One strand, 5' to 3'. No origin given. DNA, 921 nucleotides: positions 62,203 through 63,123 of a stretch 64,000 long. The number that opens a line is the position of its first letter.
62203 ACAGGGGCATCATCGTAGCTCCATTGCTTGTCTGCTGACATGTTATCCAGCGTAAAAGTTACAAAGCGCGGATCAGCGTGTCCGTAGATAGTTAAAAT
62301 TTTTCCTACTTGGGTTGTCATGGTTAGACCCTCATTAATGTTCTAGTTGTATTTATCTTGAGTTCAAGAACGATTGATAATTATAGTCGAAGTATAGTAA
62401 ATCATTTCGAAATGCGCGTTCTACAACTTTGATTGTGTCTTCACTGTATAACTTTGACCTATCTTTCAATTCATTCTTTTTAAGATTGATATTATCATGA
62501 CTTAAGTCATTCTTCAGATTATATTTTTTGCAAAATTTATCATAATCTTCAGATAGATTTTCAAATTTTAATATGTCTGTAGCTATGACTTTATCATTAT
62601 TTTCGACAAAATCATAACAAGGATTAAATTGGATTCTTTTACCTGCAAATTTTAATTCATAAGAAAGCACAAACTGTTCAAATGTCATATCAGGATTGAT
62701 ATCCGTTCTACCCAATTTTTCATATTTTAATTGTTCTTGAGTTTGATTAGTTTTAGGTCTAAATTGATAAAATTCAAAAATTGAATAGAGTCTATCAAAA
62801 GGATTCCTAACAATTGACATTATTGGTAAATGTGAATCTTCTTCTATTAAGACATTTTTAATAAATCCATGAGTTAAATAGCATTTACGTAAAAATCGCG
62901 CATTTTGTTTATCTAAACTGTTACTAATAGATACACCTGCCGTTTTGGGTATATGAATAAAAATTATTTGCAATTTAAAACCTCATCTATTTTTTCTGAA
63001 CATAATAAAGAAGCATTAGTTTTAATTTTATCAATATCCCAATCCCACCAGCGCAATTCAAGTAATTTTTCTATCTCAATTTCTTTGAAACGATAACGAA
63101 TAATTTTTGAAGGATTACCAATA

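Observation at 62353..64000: Strongly AT-rich island: sulfotransferase, XAT acetyltransferase and probable glycosyltransferase in a phage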

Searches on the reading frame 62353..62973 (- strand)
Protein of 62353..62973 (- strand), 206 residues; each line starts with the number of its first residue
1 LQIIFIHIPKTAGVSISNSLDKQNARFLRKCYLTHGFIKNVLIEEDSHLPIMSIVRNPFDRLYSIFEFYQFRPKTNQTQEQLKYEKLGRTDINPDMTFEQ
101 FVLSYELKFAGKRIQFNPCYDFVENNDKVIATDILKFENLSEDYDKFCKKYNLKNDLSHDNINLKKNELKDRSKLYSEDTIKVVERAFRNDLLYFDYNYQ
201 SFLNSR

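Call 6: search_protein_families(library=pfam, proteins=[window:62353-62973:-], max_evalue=0.01)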
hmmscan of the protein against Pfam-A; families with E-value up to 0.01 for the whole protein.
window:62353-62973:- (206 aa): 2 families
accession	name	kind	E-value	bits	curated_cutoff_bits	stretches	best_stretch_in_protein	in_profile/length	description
PF03567.20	Sulfotransfer_2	-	1.9e-07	31.9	22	1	2-198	10-252/252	Sulfotransferase family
PF00685.33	Sulfotransfer_1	-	0.0069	16.3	22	1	30-102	74-141/255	Sulfotransferase domain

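Call 8: search_dna_similar(query=window:62353-62973:-, collection=phages, mode=protein, max_evalue=0.001)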
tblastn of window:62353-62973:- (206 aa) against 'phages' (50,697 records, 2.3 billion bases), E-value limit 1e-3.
Records with a match: 2; places in all: 2; records where one place covers at least 80% of the query: 2.
Best place of each record, by identity: <60% 2.
By first word of the organism name: uncultured 2.
By host as written in the record: - 2.
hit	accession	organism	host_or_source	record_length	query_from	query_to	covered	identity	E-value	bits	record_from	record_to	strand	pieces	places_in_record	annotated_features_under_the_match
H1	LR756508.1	uncultured phage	metagenomic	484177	1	199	97%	25.2%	1e-5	51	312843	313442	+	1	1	record has no annotation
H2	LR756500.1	uncultured phage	metagenomic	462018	2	199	96%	25.0%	2e-5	50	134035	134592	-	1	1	record has no annotation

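Call 10: find_encoding_contigs(protein=window:62353-62973:-, flank=10000, max_places=6)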
Protein window:62353-62973:- (206 aa): 2 contigs read that carry it; 1 place shown.
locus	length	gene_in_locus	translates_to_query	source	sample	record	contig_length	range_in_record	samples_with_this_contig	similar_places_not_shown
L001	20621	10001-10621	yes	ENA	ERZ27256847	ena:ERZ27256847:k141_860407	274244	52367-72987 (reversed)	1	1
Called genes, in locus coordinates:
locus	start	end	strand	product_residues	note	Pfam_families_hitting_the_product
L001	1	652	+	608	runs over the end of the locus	PF01933:CofD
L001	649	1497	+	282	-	PF01128:IspD (weak), PF12804:NTP_transf_3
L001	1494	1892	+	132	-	-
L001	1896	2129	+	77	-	PF01258:zf-dskA_traR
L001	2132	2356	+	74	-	-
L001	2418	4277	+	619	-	PF02867:Ribonuc_red_lgC (faint)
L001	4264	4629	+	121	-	PF06945:DUF1289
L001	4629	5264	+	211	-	-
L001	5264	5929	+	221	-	-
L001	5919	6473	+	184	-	PF00535:Glycos_transf_2 (weak)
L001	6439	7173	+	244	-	-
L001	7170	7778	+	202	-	PF13578:Methyltransf_24 (weak)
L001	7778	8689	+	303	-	PF00534:Glycos_transf_1 (weak)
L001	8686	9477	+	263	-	PF00535:Glycos_transf_2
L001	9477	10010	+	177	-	PF00132:Hexapep, PF14602:Hexapep_2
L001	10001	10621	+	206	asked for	PF03567:Sulfotransfer_2 (weak)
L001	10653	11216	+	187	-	-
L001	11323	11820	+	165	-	-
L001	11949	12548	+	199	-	-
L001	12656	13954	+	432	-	PF00004:AAA (faint), PF07726:AAA_3 (weak), PF07728:AAA_5 (weak)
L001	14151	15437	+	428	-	PF13203:DUF2201_N (weak)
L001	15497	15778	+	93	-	-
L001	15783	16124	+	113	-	-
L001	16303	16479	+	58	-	-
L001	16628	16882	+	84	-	-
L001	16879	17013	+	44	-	-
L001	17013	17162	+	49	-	-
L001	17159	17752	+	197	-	PF01464:SLT (faint)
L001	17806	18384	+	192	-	-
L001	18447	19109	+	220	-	-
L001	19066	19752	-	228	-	PF19835:SegE_GIY-YIG (faint), PF07460:NUMOD3 (faint)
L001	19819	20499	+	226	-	-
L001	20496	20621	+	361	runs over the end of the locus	-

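Call 14: search_protein_families(library=pfam, proteins=[L001:4629-5264:+, L001:5264-5929:+, L001:5919-6473:+, L001:6439-7173:+, L001:7170-7778:+, L001:7775-8689:+, L001:8686-9477:+, L001:649-1497:+, L001:4255-4629:+], max_evalue=0.05)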
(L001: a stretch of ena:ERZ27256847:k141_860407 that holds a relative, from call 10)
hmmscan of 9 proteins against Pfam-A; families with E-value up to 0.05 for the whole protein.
L001:4629-5264:+ (211 aa): 2 families
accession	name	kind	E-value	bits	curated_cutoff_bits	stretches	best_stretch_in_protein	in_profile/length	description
PF00535.33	Glycos_transf_2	-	0.005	17.2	23.3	1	4-93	2-94/168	Glycosyl transferase family 2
PF09258.16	Glyco_transf_64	-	0.034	13.9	21.3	0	2-91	1-89/245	Glycosyl transferase family 64 domain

L001:5264-5929:+ (221 aa): 1 family
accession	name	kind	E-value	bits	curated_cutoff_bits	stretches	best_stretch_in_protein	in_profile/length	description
PF00535.33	Glycos_transf_2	-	6.3e-05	23.4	23.3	1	4-100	2-96/168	Glycosyl transferase family 2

L001:5919-6473:+ (184 aa): 1 family
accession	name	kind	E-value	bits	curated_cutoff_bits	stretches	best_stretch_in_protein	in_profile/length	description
PF00535.33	Glycos_transf_2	-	6.8e-08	33.1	23.3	1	48-106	66-125/168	Glycosyl transferase family 2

L001:6439-7173:+ (244 aa): 0 families

L001:7170-7778:+ (202 aa): 2 families
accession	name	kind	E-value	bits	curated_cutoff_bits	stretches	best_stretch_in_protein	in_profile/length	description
PF13578.12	Methyltransf_24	-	6.1e-08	33.9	26.3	1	30-169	2-105/105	Methyltransferase domain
PF05711.17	TylF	-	0.0019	17.9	23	1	21-173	88-233/264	Macrocin-O-methyltransferase (TylF)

L001:7775-8689:+ (304 aa): 2 families
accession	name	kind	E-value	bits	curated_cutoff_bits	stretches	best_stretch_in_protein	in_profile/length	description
PF00534.26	Glycos_transf_1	-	1.5e-06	28.3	26.4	1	193-279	74-159/172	Glycosyl transferases group 1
PF13692.12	Glyco_trans_1_4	-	0.00021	22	27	1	160-276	19-140/142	Glycosyl transferases group 1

L001:8686-9477:+ (263 aa): 2 families
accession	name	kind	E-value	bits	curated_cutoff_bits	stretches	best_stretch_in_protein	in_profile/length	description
PF00535.33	Glycos_transf_2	-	1.3e-09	38.7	23.3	1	9-98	3-91/168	Glycosyl transferase family 2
PF13704.12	Glyco_tranf_2_4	-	4.6e-08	33.9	27.5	1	13-105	1-92/98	Glycosyl transferase family 2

L001:649-1497:+ (282 aa): 3 families
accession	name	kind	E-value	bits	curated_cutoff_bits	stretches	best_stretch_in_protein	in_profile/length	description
PF12804.13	NTP_transf_3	-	1.4e-11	45.3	27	1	20-160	3-127/160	MobA-like NTP transferase domain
PF01128.25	IspD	-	1.1e-05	25.7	27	1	20-146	5-120/221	2-C-methyl-D-erythritol 4-phosphate cytidylyltransferase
PF00483.29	NTP_transferase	-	0.00019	21.6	21.2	1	20-148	4-129/245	Nucleotidyl transferase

L001:4255-4629:+ (124 aa): 1 family
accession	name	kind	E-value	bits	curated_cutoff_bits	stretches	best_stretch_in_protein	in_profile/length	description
PF06945.18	DUF1289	-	4.6e-15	55.6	27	1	27-68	1-43/47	Protein of unknown function (DUF1289)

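Call 16: search_protein_families(library=phrogs, proteins=[window:62353-62973:-, L001:8686-9477:+, L001:6439-7173:+, L001:7775-8689:+, L001:4629-5264:+, L001:7170-7778:+], max_evalue=0.001)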
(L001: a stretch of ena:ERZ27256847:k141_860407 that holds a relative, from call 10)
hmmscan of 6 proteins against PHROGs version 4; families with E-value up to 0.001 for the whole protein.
window:62353-62973:- (206 aa): 1 family
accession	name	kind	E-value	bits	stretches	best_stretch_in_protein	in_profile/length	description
phrog_3347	-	moron, auxiliary metabolic gene and host takeover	4.2e-11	44.2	1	3-198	11-216/219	Galactose-3-O-sulfotransferase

L001:8686-9477:+ (263 aa): 1 family
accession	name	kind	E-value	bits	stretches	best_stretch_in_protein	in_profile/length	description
phrog_13126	-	moron, auxiliary metabolic gene and host takeover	4.9e-07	30.3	1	3-99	2-89/394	beta-1,4-glycosyltransferase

L001:6439-7173:+ (244 aa): 0 families

L001:7775-8689:+ (304 aa): 0 families

L001:4629-5264:+ (211 aa): 1 family
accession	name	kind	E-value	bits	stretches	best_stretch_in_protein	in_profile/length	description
phrog_29879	-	moron, auxiliary metabolic gene and host takeover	0.00013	22.5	1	6-96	10-110/239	galactosyl transferase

L001:7170-7778:+ (202 aa): 0 families

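Call 17: find_homologous_proteins(query=window:62353-62973:-, max_evalue=0.001)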
Query window:62353-62973:- (206 aa): 129 proteins with E <= 0.001 among 249 candidates; the best 120 are listed.
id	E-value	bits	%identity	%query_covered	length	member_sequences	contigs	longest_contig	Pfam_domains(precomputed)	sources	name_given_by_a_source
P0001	6.9e-132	455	100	100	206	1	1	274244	PF03567.21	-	-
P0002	1.9e-100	353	76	100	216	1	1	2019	PF03567.21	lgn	-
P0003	3.6e-95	336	100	75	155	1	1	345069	PF03567.21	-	-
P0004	1.3e-46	177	44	99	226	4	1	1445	PF03567.21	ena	-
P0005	3.7e-42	163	46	99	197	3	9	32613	PF03567.21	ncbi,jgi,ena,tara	jgi:hypothetical protein|tara:strand:- start:1084 stop:1677 length:594 start_codon:yes stop_codon:ye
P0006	8.4e-42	161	43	98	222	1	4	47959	PF03567.21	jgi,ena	jgi:hypothetical protein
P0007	1.3e-39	154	45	100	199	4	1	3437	PF03567.21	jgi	-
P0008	4.6e-38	149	43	100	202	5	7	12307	PF03567.21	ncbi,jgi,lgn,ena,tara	tara:strand:- start:353 stop:961 length:609 start_codon:yes stop_codon:yes gene_type:complete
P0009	4.8e-37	146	43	100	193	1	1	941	PF03567.21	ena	-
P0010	1.7e-36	144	42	100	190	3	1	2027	PF03567.21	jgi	jgi:hypothetical protein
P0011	3.7e-36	143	43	99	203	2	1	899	PF03567.21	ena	-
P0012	7.3e-36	142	45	100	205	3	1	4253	-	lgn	-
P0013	8.8e-35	139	39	100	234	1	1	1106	PF03567.21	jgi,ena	-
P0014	6.0e-33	133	43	100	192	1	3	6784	-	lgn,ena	-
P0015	7.2e-33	132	42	100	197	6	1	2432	PF03567.21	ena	-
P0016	5.6e-32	129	40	100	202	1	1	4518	PF03567.21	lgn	-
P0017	4.4e-31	126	42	100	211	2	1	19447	PF03567.21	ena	-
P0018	9.5e-31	125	42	98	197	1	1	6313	PF03567.21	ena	-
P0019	2.8e-30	124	42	100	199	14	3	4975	PF03567.21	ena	-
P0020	4.3e-28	117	37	99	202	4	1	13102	PF03567.21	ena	-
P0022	2.1e-27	114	42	78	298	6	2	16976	PF03567.21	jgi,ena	-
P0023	7.0e-27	113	40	81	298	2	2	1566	PF03567.21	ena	-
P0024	6.3e-26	110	42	78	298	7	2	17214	PF03567.21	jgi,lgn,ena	jgi:hypothetical protein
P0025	6.4e-24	103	33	81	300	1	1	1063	PF03567.21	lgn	-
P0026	7.6e-24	103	34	77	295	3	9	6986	PF03567.21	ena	-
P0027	1.7e-21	95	30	98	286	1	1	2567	PF03567.21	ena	-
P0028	5.4e-14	71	32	98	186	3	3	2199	PF03567.21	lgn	-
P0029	1.8e-13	69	32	97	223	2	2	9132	PF03567.21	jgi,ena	-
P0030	3.8e-13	68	33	97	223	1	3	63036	PF03567.21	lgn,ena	-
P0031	4.9e-13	68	32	96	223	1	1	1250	PF03567.21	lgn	-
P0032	1.9e-12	66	31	97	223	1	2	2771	PF03567.21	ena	-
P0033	8.3e-12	64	33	96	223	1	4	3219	PF03567.21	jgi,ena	-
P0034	9.1e-12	63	32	96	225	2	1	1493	PF03567.21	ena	-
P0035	9.8e-12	63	33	96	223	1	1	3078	PF03567.21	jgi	jgi:hypothetical protein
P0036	1.2e-11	63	30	97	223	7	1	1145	PF03567.21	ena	-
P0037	1.3e-11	63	32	97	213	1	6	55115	PF03567.21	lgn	-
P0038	1.5e-11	63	29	97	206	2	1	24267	PF03567.21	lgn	-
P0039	4.7e-11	61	32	96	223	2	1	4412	PF03567.21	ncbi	-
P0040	7.0e-11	61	30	97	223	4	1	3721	PF03567.21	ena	-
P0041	9.7e-11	60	32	97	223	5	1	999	PF03567.21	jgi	-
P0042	1.2e-10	60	31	97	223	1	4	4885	PF03567.21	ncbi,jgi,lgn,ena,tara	tara:strand:+ start:682 stop:1353 length:672 start_codon:yes stop_codon:yes gene_type:complete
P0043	1.3e-10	60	32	97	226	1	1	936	PF03567.21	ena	-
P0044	1.7e-10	59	30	97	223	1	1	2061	PF03567.21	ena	-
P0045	2.6e-10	59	32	97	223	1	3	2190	PF03567.21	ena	-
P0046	5.5e-10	58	31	97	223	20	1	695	PF03567.21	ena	-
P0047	6.5e-10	57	30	96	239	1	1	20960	PF03567.21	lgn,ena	-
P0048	6.7e-10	57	30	96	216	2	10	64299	PF03567.21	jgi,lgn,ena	jgi:hypothetical protein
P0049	7.7e-10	57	32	96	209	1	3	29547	PF03567.21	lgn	-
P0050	7.8e-10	57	30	97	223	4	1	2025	PF03567.21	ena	-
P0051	1.3e-9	56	30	96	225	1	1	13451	PF03567.21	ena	-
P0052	1.9e-9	56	30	97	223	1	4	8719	PF03567.21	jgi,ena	-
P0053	2.5e-9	55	29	97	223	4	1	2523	PF03567.21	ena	-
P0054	3.0e-9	55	31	96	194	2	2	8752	PF03567.21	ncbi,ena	-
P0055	1.1e-8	53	29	97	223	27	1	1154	PF03567.21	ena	-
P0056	1.1e-8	53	30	96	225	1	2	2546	PF03567.21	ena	-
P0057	1.3e-8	53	30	96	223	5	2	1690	PF03567.21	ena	-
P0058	1.5e-8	53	31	97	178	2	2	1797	PF03567.21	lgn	-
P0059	2.0e-8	52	26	95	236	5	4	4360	PF03567.21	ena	-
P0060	2.6e-8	52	33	97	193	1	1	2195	PF03567.21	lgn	-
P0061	2.7e-8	52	28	97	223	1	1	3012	PF03567.21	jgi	-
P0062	2.7e-8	52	28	97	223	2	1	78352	PF03567.21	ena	-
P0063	4.1e-8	51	28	97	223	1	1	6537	PF03567.21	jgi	jgi:chondroitin 4-sulfotransferase 11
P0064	4.7e-8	51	28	97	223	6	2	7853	PF03567.21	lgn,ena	-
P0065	4.8e-8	51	34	71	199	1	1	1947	PF03567.21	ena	-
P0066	5.8e-8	51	30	97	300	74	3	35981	PF03567.21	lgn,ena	-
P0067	6.8e-8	51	28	97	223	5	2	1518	PF03567.21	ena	-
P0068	7.5e-8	51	28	97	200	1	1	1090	PF03567.21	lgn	-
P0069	1.0e-7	50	30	95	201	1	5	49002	PF03567.21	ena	-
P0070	1.1e-7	50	29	97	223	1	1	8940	PF03567.21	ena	-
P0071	1.1e-7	50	28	97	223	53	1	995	PF03567.21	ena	-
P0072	1.2e-7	50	29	97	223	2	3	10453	PF03567.21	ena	-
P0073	1.2e-7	50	29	97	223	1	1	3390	PF03567.21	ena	-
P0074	1.8e-7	49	30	97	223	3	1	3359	PF03567.21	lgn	-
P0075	1.9e-7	49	26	96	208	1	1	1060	PF03567.21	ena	-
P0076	2.2e-7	49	29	96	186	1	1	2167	PF03567.21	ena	-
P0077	2.3e-7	49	30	97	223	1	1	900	PF03567.21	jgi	-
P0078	2.7e-7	49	32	97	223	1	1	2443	PF03567.21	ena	-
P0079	2.8e-7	49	29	97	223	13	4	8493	PF03567.21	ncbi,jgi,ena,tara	tara:strand:+ start:192 stop:863 length:672 start_codon:yes stop_codon:yes gene_type:complete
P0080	3.5e-7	48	29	97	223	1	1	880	PF03567.21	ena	-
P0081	4.2e-7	48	29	96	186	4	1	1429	PF03567.21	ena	-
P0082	4.5e-7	48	28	96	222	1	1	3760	PF03567.21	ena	-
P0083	4.5e-7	48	29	96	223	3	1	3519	PF03567.21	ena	-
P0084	5.0e-7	48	29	97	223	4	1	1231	PF03567.21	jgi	-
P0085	5.8e-7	48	30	94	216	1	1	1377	PF03567.21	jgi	jgi:chondroitin 4-sulfotransferase 11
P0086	6.3e-7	48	31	97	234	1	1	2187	PF03567.21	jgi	jgi:hypothetical protein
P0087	6.3e-7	48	29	96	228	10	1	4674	PF03567.21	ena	-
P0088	9.6e-7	47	28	97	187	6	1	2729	PF03567.21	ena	-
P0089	1.2e-6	47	28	97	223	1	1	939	PF03567.21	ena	-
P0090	2.0e-6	46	28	97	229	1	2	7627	PF03567.21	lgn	-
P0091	2.0e-6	46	26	97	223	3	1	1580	PF03567.21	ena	-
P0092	2.2e-6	46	30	95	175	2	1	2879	PF03567.21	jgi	-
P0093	2.2e-6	46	28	97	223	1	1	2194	PF03567.21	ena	-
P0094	3.0e-6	45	27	97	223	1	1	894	PF03567.21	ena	-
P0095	3.1e-6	45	27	97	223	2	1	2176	PF03567.21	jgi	jgi:hypothetical protein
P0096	3.4e-6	45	28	97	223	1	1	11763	PF03567.21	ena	-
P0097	3.4e-6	45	28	97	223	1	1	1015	PF03567.21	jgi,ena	jgi:hypothetical protein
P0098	3.4e-6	45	28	97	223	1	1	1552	PF03567.21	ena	-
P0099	4.3e-6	45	28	72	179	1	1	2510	PF03567.21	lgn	-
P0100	5.0e-6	45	28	97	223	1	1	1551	PF03567.21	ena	-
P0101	8.4e-6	44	27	97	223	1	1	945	PF03567.21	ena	-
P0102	1.1e-5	44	27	97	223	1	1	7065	PF03567.21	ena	-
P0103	1.2e-5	43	29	96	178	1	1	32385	PF03567.21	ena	-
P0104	1.9e-5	43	28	97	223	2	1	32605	PF03567.21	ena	-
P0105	2.3e-5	42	28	96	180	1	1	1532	PF03567.21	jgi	-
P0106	2.4e-5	42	27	97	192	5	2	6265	PF03567.21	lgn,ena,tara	tara:strand:- start:8 stop:586 length:579 start_codon:yes stop_codon:yes gene_type:complete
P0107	2.4e-5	42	27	97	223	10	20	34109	PF03567.21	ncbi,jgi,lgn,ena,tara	tara:strand:- start:3217 stop:3888 length:672 start_codon:yes stop_codon:yes gene_type:complete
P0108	2.4e-5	42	27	97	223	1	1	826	PF03567.21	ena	-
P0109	3.0e-5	42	27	96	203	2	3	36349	PF03567.21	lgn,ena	-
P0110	4.2e-5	42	42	33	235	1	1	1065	PF03567.21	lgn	-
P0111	4.2e-5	42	28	97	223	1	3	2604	PF03567.21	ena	-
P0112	4.3e-5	42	29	95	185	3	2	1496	PF03567.21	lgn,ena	-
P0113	4.4e-5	42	28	96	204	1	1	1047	PF03567.21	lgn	-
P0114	4.5e-5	42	27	97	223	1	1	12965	PF03567.21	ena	-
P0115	7.0e-5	41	27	97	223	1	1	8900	PF03567.21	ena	-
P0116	7.1e-5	41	27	97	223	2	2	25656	PF03567.21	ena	-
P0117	8.2e-5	41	29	96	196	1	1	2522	PF03567.21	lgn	-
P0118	1.2e-4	40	28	95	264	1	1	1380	PF03567.21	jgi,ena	-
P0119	1.3e-4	40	27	96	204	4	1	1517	PF03567.21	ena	-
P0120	1.4e-4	40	27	97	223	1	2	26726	PF03567.21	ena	-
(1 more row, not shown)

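Call 18: find_encoding_contigs(protein=P0003, flank=10000, max_places=3)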
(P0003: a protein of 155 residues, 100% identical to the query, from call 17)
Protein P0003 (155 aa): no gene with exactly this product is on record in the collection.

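Call 19: find_encoding_contigs(protein=P0005, flank=10000, max_places=4)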
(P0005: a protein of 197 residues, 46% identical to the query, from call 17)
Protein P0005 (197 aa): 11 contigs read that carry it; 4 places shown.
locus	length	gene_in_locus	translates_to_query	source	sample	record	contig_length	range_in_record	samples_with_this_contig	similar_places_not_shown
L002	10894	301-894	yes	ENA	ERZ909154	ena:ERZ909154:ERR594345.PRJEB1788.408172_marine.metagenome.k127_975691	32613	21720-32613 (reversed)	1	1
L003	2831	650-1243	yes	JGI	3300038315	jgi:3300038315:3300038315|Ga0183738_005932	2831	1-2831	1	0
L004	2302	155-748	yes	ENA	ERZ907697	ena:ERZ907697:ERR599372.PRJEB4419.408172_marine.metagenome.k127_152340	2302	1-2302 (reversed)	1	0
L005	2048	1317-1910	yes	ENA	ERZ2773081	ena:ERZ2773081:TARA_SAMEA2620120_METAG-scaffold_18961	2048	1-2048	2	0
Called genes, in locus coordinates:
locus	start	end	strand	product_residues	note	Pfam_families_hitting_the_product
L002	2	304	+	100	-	?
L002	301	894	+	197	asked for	PF03567:Sulfotransfer_2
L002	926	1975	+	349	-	PF01555:N6_N4_Mtase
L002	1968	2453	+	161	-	PF03838:RecU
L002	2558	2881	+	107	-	-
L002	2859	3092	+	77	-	-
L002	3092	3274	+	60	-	-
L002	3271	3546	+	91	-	-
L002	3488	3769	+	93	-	-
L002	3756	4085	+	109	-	-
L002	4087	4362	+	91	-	-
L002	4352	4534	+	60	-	-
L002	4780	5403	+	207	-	-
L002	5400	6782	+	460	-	-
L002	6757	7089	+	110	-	PF01176:eIF-1a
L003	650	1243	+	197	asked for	PF03567:Sulfotransfer_2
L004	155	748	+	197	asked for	PF03567:Sulfotransfer_2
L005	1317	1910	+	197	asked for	PF03567:Sulfotransfer_2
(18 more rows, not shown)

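Call 27: find_related_loci(query=window:62353-62973:-, collection=viral_contigs, flank=8000)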
Query window:62353-62973:- (206 aa) in viral_contigs; peptide patterns used: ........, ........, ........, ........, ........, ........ (x = any residue, [..] = any of these).
11 stretches matched a pattern, but none encodes a relative of the query by tblastn (E <= 1e-3).
